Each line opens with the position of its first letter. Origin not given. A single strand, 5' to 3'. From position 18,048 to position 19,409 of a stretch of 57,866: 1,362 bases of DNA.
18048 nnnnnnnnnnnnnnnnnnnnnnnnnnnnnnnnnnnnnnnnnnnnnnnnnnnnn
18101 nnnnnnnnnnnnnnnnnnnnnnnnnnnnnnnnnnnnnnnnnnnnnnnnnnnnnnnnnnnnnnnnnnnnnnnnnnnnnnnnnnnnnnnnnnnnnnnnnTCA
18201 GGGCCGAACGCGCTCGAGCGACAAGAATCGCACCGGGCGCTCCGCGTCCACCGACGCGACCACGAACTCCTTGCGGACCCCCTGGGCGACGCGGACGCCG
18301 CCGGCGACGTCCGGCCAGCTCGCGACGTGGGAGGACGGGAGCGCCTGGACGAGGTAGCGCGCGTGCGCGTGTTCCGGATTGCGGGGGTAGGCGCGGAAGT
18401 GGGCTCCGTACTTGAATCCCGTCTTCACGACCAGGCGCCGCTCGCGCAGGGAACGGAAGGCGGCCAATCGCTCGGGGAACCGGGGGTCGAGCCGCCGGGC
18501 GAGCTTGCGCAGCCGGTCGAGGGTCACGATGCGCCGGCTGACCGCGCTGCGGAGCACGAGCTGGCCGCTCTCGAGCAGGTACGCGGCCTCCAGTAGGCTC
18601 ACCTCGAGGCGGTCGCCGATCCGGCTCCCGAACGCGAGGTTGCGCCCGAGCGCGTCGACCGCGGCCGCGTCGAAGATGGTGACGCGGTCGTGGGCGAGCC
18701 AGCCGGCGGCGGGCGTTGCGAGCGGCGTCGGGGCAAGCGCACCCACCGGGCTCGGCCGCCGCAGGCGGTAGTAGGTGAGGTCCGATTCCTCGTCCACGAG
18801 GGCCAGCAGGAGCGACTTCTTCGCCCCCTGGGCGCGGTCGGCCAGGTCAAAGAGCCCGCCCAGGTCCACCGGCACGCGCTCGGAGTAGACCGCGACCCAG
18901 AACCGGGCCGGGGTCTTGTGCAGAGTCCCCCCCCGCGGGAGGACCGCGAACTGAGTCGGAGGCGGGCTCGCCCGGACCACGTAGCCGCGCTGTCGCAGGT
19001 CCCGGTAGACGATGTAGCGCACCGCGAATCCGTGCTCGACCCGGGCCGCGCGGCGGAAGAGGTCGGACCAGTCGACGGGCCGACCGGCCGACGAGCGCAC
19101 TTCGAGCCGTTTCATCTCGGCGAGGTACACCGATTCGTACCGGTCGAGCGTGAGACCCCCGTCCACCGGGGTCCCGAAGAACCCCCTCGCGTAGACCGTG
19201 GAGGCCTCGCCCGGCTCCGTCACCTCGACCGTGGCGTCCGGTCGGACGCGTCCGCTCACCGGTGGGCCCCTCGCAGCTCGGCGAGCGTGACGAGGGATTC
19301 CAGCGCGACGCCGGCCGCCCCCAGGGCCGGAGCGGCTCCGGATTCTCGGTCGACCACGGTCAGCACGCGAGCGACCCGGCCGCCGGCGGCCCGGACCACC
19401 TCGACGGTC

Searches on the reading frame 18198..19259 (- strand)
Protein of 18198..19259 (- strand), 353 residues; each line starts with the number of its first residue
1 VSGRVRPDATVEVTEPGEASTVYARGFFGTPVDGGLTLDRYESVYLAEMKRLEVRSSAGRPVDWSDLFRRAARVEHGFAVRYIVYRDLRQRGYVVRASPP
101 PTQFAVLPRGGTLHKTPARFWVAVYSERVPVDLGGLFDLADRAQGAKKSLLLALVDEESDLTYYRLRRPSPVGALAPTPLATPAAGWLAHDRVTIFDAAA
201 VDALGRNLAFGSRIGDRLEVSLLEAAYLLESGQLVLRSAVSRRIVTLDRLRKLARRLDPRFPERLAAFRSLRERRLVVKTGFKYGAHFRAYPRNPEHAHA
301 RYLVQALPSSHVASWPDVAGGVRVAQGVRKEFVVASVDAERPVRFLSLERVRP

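Call 10: search_protein_families(library=pfam, proteins=[window:18198-19259:-])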
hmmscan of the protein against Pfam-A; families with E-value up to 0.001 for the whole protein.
window:18198-19259:- (353 aa): 3 families
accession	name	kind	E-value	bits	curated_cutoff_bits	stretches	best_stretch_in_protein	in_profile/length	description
PF01974.23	tRNA_int_endo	-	6e-39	132.5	27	2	261-344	1-84/85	tRNA intron endonuclease, catalytic C-terminal domain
PF02778.19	tRNA_int_endo_N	-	1.5e-19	69.7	21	2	186-246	3-62/67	tRNA intron endonuclease, N-terminal domain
PF12928.12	tRNA_int_end_N2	-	0.00012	22.5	24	0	29-55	41-68/69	tRNA-splicing endonuclease subunit sen54 N-term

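Call 30: search_solved_structures(query=window:18198-19259:-, max_evalue=0.001, show_alignments=2)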
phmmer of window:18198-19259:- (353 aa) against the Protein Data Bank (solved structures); distinct sequences matched with E-value up to 0.001: 22.
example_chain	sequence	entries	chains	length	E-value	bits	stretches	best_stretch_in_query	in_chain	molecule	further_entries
5x89_A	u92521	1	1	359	1.7e-32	116.1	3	277-342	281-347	EndA-like protein,tRNA-splicing endonuclease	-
1r0v_A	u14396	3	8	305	1.9e-26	96.2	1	36-335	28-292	tRNA-intron endonuclease | Putative tRNA-intron endonuclease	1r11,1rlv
2gjw_A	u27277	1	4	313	2.1e-26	96.1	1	36-335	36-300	tRNA-splicing endonuclease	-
1a79_A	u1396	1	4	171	1.1e-22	83.8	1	185-353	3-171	TRNA ENDONUCLEASE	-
3p1y_A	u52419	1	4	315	1.6e-22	83.3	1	37-335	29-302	tRNA-splicing endonuclease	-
3p1z_B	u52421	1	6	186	6.9e-22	81.2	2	217-353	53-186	tRNA-splicing endonuclease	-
3ajv_B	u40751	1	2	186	1.3e-20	77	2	217-353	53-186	tRNA-splicing endonuclease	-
4fz2_A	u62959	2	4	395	3.6e-17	65.7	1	215-338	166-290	tRNA intron endonuclease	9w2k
2cv8_A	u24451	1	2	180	2.7e-15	59.6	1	213-340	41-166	tRNA-splicing endonuclease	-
2ohc_A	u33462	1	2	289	3.7e-14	55.8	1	270-352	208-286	tRNA-splicing endonuclease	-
2ohe_A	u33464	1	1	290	3.7e-14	55.8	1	270-352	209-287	tRNA-splicing endonuclease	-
2zyz_B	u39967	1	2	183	1.1e-10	44.5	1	214-337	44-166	tRNA-splicing endonuclease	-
3iey_A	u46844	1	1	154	1.3e-08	37.6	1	209-338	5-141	tRNA-splicing endonuclease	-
8iss_C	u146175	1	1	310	4.9e-06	29.1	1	265-349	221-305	tRNA-splicing endonuclease subunit Sen34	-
8hmz_B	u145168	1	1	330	5.6e-06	28.9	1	265-349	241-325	tRNA-splicing endonuclease subunit Sen34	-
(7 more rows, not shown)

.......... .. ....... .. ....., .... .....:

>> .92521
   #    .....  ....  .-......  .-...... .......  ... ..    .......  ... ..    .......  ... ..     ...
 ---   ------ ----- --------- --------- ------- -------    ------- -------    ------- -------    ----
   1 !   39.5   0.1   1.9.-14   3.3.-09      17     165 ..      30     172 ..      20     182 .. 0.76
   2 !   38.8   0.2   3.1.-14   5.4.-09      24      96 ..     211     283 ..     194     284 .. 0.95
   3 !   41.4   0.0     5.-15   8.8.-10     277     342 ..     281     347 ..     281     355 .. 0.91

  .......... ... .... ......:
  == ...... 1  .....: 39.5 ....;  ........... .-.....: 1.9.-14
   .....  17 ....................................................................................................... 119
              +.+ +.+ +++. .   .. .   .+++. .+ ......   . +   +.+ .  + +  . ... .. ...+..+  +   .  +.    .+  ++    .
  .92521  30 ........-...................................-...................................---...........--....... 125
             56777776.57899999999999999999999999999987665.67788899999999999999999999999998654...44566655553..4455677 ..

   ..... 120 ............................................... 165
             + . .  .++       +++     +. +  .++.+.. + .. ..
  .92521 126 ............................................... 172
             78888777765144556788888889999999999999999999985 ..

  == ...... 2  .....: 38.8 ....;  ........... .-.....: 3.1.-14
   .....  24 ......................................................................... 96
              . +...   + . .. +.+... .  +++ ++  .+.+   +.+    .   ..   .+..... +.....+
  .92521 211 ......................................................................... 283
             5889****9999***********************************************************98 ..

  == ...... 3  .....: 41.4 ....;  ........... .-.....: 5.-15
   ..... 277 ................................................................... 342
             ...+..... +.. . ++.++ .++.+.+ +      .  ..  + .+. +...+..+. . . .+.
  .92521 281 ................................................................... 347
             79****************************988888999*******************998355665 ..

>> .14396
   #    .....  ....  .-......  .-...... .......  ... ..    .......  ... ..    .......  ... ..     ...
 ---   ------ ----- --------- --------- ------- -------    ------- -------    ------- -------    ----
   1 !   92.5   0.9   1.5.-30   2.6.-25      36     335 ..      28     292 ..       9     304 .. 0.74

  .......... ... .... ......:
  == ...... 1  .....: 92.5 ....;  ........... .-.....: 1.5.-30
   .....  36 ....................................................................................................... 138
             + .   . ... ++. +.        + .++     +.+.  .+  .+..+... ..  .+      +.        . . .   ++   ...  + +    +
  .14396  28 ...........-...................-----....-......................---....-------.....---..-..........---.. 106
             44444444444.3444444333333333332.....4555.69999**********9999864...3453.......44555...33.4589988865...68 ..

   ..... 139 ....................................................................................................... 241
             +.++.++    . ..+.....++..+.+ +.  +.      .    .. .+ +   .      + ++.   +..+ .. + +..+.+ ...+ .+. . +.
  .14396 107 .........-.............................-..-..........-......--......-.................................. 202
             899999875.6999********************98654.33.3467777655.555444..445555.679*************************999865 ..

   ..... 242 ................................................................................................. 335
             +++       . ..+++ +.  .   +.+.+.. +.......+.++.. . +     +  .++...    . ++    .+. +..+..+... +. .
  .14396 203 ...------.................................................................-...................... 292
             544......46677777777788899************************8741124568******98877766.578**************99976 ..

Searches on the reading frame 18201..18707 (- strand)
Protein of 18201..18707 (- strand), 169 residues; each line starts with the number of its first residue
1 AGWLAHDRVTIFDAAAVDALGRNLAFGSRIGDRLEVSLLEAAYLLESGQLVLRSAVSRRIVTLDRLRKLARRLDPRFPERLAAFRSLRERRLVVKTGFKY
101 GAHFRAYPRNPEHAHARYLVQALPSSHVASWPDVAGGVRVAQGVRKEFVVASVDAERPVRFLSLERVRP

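Call 37: search_solved_structures(query=window:18201-18707:-, max_evalue=0.001, show_alignments=5)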
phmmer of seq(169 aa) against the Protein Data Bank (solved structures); distinct sequences matched with E-value up to 0.001: 21.
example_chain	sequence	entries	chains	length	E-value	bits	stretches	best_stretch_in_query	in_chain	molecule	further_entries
5x89_A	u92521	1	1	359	5.5e-30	107.7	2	25-158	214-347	EndA-like protein,tRNA-splicing endonuclease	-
1a79_A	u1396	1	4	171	4.1e-23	85.4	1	2-169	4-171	TRNA ENDONUCLEASE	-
1r0v_A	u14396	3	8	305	1.2e-18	70.8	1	25-151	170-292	tRNA-intron endonuclease | Putative tRNA-intron endonuclease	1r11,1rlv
2gjw_A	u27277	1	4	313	1.3e-18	70.8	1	25-151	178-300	tRNA-splicing endonuclease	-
3p1y_A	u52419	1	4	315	4.6e-16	62.5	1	34-151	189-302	tRNA-splicing endonuclease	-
2cv8_A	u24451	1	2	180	9.6e-16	61.4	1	29-156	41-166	tRNA-splicing endonuclease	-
2ohc_A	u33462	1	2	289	2.3e-13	53.7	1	85-168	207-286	tRNA-splicing endonuclease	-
2ohe_A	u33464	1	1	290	2.4e-13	53.7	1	85-168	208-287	tRNA-splicing endonuclease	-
3p1z_B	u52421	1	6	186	4.4e-13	52.8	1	32-169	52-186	tRNA-splicing endonuclease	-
3ajv_B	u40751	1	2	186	1.1e-11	48.2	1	32-169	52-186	tRNA-splicing endonuclease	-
2zyz_B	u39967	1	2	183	3.8e-11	46.5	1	30-153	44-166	tRNA-splicing endonuclease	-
4fz2_A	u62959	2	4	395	3.8e-11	46.5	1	31-154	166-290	tRNA intron endonuclease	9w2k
3iey_A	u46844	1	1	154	4.2e-09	39.8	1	25-154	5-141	tRNA-splicing endonuclease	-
6z9u_A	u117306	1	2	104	2.9e-06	30.6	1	77-165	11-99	tRNA-splicing endonuclease subunit Sen34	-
8iss_C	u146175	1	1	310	6e-06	29.6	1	75-165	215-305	tRNA-splicing endonuclease subunit Sen34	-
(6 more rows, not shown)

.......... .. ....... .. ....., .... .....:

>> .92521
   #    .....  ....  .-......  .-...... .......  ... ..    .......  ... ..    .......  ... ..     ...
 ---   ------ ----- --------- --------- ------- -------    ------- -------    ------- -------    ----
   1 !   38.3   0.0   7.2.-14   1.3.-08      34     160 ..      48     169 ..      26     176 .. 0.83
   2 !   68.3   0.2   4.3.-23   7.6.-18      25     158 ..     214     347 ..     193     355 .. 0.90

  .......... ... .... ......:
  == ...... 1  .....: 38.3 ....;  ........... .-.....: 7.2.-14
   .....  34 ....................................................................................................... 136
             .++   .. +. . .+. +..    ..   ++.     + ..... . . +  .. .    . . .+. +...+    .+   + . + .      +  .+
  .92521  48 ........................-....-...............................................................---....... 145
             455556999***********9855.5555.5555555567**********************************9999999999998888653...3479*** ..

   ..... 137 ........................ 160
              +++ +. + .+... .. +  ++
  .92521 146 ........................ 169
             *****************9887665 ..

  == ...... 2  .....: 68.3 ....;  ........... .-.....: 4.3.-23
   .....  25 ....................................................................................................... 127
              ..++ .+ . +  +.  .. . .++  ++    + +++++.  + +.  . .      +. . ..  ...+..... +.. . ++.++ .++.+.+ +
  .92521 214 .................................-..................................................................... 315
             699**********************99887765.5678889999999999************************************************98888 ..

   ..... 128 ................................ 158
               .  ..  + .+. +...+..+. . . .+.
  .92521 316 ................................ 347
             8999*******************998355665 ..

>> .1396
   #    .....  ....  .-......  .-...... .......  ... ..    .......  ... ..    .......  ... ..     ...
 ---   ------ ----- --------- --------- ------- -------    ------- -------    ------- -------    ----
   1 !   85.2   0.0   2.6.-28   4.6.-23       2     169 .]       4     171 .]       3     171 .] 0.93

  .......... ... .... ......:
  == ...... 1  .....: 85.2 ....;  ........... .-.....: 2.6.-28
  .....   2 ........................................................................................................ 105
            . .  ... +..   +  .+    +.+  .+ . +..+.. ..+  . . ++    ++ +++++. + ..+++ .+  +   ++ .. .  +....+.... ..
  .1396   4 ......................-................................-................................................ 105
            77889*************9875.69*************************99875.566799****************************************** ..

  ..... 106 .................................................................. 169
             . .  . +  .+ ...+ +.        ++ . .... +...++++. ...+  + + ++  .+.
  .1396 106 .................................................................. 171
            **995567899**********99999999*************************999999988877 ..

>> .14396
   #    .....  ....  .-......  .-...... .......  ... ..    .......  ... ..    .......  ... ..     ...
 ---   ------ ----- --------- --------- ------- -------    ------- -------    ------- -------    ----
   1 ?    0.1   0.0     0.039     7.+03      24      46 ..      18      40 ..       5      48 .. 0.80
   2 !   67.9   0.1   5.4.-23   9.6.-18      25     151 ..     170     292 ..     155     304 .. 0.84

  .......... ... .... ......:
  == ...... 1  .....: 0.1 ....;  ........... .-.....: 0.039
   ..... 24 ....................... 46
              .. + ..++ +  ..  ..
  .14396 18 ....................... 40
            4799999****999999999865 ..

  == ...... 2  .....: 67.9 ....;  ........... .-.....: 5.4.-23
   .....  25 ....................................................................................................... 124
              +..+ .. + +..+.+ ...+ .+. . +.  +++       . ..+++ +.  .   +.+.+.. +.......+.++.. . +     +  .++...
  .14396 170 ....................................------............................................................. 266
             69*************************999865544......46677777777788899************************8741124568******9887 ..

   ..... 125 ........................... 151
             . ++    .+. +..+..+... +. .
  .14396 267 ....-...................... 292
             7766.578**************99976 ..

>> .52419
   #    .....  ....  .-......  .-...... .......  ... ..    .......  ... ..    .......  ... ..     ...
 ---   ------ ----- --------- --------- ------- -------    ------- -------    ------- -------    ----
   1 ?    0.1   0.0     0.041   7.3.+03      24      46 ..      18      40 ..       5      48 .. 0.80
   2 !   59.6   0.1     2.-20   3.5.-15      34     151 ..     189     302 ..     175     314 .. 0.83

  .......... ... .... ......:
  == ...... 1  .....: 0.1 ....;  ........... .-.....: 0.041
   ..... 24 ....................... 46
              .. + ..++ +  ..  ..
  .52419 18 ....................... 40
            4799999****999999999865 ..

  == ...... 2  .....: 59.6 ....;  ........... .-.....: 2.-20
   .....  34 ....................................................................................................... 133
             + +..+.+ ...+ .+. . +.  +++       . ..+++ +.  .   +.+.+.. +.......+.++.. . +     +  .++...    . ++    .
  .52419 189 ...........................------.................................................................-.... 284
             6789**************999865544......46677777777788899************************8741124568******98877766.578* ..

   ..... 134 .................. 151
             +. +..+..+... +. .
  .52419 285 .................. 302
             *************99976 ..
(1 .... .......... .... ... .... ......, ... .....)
